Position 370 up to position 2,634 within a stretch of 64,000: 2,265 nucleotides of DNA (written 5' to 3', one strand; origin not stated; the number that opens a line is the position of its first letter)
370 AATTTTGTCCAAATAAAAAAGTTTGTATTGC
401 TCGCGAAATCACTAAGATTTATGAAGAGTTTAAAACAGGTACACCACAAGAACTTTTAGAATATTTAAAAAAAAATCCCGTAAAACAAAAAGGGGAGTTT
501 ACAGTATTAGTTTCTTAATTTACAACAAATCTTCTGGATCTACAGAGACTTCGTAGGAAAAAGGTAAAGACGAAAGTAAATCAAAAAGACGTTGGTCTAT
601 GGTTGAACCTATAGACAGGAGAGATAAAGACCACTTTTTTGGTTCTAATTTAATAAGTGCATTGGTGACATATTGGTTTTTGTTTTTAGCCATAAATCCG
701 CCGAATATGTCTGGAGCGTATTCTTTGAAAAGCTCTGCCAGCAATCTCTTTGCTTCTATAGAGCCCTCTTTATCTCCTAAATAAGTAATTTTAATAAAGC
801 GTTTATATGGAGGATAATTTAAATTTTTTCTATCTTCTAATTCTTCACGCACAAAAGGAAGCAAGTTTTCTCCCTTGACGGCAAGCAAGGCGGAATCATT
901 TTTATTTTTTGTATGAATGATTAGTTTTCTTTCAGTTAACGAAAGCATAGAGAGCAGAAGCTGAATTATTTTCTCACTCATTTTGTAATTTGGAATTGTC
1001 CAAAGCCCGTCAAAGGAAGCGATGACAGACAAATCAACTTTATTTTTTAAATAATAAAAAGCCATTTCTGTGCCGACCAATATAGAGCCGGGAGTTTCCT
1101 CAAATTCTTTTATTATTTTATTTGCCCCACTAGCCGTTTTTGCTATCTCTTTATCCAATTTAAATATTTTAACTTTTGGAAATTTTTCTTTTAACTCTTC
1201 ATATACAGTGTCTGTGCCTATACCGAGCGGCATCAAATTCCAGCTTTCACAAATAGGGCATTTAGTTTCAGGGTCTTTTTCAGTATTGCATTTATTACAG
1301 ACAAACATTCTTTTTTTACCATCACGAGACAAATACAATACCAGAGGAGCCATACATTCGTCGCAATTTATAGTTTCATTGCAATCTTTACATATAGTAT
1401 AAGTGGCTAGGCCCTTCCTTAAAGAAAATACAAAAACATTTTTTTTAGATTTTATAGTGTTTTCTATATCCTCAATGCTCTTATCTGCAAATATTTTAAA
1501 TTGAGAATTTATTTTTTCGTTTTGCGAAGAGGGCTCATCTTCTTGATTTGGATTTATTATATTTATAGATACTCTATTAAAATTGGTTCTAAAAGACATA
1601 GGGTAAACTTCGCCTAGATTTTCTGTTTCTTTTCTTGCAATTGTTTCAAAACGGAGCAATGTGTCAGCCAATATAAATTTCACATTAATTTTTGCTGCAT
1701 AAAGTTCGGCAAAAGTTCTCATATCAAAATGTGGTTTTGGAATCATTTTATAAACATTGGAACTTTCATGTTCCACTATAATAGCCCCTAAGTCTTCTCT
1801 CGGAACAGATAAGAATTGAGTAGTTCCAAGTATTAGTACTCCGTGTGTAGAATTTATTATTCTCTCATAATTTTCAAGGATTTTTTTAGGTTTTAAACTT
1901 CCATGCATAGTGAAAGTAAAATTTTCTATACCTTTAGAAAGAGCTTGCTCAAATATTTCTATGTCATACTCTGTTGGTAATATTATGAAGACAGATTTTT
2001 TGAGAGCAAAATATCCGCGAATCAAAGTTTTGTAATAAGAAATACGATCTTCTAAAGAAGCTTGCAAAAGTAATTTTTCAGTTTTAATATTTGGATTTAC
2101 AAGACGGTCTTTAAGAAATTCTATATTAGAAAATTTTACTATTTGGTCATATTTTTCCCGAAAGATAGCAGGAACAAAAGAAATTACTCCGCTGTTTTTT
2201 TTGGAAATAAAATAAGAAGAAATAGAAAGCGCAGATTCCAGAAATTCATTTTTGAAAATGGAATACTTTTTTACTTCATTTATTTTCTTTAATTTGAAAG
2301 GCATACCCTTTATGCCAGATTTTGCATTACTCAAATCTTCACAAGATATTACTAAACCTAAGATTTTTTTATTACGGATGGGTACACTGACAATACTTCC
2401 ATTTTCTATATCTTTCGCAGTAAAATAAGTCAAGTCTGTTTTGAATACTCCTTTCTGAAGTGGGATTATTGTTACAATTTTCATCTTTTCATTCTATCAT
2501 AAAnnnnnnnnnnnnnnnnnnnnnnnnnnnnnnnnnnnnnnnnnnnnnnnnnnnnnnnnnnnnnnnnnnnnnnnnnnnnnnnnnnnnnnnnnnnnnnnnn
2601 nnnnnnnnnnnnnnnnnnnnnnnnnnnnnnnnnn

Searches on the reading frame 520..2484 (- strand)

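Call 66: search_protein_families(library=pfam, proteins=[window:520-2484:-], max_evalue=0.00001)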
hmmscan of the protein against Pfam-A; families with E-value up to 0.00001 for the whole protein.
window:520-2484:- (654 aa): 1 family
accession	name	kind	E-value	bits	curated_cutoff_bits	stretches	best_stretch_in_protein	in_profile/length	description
PF17764.6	PriA_3primeBD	-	2.4e-06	27.8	22.7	1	19-95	13-86/96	3'DNA-binding domain (3'BD)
